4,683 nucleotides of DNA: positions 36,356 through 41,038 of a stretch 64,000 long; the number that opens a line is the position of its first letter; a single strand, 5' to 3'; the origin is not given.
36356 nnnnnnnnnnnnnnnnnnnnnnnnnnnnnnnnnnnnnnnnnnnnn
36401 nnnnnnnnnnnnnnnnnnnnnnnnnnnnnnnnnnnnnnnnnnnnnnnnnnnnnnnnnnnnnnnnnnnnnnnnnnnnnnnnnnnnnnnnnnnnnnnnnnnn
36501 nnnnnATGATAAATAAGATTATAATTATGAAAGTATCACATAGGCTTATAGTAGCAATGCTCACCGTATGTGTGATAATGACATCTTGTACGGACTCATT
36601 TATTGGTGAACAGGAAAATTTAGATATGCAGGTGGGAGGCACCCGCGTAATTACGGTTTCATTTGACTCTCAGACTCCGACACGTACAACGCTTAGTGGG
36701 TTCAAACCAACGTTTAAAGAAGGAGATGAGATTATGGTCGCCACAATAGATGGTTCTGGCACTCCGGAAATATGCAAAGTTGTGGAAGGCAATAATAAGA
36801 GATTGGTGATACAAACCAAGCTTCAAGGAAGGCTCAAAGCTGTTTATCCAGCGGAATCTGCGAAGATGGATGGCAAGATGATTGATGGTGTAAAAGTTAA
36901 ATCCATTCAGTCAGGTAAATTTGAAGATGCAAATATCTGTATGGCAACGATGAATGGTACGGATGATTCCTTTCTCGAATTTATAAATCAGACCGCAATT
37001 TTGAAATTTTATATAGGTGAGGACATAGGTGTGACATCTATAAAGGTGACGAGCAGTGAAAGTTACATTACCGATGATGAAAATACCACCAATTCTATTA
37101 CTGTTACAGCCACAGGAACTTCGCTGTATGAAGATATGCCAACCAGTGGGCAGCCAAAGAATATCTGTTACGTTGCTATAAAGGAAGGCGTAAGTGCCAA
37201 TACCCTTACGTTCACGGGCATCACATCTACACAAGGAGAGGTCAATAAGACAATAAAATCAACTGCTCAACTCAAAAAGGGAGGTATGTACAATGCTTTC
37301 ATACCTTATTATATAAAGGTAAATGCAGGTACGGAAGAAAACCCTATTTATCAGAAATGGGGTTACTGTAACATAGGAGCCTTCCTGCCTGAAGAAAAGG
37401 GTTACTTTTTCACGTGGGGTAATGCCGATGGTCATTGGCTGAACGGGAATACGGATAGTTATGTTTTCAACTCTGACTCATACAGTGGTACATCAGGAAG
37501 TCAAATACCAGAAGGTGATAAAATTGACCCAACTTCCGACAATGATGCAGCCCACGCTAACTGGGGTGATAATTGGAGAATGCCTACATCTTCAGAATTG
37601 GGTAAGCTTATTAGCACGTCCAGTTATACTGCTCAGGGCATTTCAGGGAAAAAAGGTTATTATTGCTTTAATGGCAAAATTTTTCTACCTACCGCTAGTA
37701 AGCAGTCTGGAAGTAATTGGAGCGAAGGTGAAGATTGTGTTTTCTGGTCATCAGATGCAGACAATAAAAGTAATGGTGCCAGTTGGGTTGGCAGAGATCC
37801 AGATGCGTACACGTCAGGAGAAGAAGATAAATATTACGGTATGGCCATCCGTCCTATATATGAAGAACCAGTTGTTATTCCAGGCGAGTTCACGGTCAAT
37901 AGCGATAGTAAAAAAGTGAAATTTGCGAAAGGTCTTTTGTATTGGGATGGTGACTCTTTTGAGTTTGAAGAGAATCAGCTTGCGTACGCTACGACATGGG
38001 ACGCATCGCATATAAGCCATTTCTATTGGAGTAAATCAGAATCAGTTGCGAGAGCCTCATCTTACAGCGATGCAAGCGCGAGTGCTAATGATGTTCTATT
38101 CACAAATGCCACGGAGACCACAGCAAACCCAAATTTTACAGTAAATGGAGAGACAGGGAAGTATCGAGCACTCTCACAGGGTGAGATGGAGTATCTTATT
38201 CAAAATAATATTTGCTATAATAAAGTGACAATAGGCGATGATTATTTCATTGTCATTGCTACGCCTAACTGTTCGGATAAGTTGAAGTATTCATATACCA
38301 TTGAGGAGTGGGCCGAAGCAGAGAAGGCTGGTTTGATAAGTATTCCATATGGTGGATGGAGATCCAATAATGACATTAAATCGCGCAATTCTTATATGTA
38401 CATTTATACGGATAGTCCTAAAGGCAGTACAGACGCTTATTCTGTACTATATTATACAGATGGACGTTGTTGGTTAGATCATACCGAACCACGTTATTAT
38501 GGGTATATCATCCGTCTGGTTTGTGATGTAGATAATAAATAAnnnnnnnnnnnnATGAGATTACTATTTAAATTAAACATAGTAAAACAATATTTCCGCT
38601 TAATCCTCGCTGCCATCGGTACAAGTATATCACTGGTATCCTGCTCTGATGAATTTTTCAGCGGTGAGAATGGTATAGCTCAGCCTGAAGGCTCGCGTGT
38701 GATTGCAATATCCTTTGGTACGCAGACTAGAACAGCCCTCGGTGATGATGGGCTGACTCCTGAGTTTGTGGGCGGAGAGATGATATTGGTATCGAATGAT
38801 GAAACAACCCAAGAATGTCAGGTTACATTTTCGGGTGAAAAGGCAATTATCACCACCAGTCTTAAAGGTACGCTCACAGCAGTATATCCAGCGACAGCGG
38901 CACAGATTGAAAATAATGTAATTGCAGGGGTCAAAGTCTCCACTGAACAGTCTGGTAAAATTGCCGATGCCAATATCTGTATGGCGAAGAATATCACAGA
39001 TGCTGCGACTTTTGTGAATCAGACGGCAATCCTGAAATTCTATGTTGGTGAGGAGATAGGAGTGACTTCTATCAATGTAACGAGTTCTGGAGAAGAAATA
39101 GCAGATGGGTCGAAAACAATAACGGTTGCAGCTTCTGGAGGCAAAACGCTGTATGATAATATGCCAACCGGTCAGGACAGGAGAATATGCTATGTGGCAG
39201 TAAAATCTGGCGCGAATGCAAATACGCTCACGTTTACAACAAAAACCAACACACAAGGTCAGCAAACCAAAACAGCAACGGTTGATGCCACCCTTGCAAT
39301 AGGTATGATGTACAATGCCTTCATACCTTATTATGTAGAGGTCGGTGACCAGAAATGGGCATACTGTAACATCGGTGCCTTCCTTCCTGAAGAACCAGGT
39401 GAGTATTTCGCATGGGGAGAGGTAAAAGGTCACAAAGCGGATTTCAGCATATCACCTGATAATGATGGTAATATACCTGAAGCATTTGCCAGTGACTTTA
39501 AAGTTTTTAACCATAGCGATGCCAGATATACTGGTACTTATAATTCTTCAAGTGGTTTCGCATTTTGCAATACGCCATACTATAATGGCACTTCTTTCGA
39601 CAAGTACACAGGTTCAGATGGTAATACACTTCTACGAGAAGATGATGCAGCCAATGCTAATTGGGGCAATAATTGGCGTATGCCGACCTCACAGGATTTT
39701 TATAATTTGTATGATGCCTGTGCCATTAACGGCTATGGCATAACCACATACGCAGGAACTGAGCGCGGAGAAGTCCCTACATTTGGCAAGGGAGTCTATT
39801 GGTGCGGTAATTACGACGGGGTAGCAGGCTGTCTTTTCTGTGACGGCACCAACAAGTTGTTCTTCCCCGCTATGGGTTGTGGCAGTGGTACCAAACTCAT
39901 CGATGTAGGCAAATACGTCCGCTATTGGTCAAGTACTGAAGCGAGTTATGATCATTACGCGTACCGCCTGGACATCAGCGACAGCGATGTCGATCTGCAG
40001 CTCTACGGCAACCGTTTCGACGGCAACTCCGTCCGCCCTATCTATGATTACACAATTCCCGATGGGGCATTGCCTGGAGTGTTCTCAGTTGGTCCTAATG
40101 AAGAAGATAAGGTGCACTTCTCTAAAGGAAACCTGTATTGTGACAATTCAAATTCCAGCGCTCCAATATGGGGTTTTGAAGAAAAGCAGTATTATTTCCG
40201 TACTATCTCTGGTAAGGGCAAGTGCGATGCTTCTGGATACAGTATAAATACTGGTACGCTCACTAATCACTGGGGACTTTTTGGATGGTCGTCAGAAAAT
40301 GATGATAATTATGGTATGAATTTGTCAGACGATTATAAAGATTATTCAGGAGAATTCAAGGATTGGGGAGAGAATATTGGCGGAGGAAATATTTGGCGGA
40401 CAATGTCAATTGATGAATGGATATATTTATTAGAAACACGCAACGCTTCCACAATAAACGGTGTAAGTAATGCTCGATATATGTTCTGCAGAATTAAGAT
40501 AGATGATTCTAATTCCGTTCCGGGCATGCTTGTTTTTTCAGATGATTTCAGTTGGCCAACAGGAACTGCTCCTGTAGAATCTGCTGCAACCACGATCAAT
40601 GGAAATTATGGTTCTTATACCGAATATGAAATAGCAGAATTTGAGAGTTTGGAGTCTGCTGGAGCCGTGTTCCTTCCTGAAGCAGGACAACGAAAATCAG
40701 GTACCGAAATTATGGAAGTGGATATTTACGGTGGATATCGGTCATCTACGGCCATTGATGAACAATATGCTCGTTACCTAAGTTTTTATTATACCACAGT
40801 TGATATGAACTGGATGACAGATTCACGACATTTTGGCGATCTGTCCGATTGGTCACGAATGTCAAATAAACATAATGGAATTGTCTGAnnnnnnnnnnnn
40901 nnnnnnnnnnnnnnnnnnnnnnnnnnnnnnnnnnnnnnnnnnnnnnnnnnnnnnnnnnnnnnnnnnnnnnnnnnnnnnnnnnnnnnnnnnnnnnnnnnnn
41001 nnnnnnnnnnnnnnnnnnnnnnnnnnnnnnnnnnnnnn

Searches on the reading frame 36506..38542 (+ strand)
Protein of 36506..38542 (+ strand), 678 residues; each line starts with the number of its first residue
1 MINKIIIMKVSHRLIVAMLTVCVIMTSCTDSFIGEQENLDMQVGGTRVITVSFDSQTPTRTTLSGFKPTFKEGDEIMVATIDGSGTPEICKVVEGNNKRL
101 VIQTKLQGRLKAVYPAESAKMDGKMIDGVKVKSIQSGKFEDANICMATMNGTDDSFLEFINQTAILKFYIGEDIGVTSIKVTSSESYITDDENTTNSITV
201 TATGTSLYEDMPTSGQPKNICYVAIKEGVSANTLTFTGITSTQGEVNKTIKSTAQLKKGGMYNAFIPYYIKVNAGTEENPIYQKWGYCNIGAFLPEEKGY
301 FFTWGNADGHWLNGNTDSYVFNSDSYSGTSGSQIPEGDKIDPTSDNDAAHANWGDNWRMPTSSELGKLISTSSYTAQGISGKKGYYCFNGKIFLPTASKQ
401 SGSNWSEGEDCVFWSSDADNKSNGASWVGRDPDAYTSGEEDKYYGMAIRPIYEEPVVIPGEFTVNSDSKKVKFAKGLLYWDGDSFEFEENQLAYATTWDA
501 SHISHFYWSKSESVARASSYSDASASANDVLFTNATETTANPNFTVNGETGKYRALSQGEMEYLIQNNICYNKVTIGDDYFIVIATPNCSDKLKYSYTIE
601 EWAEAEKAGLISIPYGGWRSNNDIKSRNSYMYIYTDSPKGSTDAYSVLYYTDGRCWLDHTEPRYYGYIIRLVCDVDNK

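Call 3: search_protein_families(library=pfam, proteins=[window:36506-38542:+], max_evalue=0.01)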
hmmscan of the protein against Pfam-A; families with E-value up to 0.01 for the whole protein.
window:36506-38542:+ (678 aa): 1 family
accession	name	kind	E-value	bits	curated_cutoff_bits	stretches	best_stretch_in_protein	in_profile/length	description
PF07603.17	Lcl_C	-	0.00036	21.2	34.9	1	355-430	43-96/117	Lcl C-terminal domain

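Call 4: search_protein_families(library=ncbifam, proteins=[window:36506-38542:+], max_evalue=0.01)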
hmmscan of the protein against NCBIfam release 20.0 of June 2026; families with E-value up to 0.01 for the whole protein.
window:36506-38542:+ (678 aa): 0 families

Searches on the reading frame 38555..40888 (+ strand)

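Call 3: search_protein_families(library=pfam, proteins=[window:38555-40888:+], max_evalue=0.01)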
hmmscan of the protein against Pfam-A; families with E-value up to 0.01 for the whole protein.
window:38555-40888:+ (777 aa): 1 family
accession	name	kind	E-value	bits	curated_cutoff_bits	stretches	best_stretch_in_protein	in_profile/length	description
PF07603.17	Lcl_C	-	0.00027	21.6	34.9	1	371-483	42-106/117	Lcl C-terminal domain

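Call 4: search_protein_families(library=ncbifam, proteins=[window:38555-40888:+], max_evalue=0.01)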
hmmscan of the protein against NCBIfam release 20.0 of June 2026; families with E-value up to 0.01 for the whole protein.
window:38555-40888:+ (777 aa): 1 family
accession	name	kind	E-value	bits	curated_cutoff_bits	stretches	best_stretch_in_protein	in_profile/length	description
TIGR02145.1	Fib_succ_major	domain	0.00094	19.9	41.65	0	372-497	64-175/176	FISUMP domain-containing protein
